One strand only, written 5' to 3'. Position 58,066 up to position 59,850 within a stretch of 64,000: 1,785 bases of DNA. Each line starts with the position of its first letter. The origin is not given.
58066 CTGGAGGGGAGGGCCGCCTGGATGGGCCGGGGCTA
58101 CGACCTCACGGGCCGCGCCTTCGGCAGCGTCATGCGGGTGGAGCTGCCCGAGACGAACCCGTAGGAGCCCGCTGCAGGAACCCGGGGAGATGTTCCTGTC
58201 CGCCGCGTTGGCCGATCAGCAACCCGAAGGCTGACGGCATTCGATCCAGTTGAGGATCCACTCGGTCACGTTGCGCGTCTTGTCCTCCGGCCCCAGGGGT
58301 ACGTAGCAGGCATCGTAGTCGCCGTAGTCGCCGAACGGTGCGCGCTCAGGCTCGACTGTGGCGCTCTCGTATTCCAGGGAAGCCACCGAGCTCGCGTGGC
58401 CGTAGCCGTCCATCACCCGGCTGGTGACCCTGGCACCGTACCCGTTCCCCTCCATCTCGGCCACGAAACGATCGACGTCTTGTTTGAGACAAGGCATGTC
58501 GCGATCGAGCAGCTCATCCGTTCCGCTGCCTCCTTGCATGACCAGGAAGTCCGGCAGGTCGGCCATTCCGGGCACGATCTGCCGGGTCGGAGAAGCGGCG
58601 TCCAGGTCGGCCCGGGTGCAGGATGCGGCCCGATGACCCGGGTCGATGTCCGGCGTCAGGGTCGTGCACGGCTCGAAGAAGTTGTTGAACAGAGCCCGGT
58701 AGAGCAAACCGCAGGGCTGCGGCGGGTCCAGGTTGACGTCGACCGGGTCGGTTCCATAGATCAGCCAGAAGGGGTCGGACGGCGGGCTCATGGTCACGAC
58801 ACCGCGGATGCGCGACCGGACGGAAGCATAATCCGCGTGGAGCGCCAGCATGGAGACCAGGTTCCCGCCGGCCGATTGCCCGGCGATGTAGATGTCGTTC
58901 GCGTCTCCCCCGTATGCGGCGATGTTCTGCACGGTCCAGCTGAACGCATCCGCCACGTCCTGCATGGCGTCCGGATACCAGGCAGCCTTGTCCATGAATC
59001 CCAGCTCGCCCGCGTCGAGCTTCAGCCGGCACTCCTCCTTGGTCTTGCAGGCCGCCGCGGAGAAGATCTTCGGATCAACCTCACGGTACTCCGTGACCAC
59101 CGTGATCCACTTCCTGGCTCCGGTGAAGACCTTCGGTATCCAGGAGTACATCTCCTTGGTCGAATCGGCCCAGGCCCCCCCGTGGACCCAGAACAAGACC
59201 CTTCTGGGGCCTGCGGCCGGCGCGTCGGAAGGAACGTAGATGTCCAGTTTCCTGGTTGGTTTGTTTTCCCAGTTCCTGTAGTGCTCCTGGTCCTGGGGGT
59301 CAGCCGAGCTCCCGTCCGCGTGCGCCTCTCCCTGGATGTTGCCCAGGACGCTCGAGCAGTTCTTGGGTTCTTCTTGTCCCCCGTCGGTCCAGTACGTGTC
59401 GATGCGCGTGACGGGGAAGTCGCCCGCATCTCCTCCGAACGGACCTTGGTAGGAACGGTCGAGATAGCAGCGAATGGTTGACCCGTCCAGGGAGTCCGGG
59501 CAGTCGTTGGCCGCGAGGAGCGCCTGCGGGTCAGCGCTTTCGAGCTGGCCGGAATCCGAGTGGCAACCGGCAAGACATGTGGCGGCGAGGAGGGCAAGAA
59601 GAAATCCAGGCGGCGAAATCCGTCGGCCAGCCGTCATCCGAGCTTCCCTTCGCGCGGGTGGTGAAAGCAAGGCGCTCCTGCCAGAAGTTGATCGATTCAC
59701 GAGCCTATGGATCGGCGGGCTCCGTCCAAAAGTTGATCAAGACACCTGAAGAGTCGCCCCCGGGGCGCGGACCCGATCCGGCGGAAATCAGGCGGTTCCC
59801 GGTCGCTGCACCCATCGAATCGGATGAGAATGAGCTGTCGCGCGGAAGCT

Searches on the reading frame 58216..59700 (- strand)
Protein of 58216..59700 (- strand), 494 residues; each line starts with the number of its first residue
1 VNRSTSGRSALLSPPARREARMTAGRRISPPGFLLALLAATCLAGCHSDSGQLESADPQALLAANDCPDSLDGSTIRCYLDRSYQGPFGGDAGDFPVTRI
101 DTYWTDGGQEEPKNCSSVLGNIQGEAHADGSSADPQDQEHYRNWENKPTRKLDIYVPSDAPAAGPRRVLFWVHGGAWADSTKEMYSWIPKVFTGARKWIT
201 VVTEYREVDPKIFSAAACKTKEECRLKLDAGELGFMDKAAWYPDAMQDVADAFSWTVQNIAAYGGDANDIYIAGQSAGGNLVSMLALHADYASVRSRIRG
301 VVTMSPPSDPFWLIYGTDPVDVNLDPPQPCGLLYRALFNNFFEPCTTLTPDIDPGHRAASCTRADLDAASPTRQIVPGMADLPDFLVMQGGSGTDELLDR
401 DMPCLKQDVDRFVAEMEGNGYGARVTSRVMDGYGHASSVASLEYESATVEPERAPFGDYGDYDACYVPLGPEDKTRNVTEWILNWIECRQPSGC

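Call 9: search_protein_families(library=pfam, proteins=[window:58216-59700:-], max_evalue=0.0001)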
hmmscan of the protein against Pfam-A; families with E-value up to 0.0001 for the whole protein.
window:58216-59700:- (494 aa): 3 families
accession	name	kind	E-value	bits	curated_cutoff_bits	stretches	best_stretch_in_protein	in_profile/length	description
PF20434.5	BD-FAE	-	1e-17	64.8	26.8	2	238-296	59-117/215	BD-FAE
PF00135.34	COesterase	-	6.9e-15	55.4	27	1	246-306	161-218/515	Carboxylesterase family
PF07859.19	Abhydrolase_3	-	9.1e-13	48.9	25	1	242-310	45-112/210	alpha/beta hydrolase fold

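Call 42: search_protein_families(library=ncbifam, proteins=[window:58216-59700:-], max_evalue=1e-8)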
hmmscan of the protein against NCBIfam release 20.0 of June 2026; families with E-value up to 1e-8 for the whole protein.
window:58216-59700:- (494 aa): 3 families
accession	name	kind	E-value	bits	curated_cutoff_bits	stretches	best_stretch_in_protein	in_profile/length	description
NF058653.1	LipP1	equivalog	3e-12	46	350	1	242-289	118-165/300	LipP1 family hormone-sensitive lipase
NF052354.1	EstLipQMycob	equivalog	2.1e-10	39.8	700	0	242-296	212-266/418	esterase LipQ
NF058665.1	HaHSL_fam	equivalog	4.1e-09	36.2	320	0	254-309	115-170/260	hormone-sensitive lipase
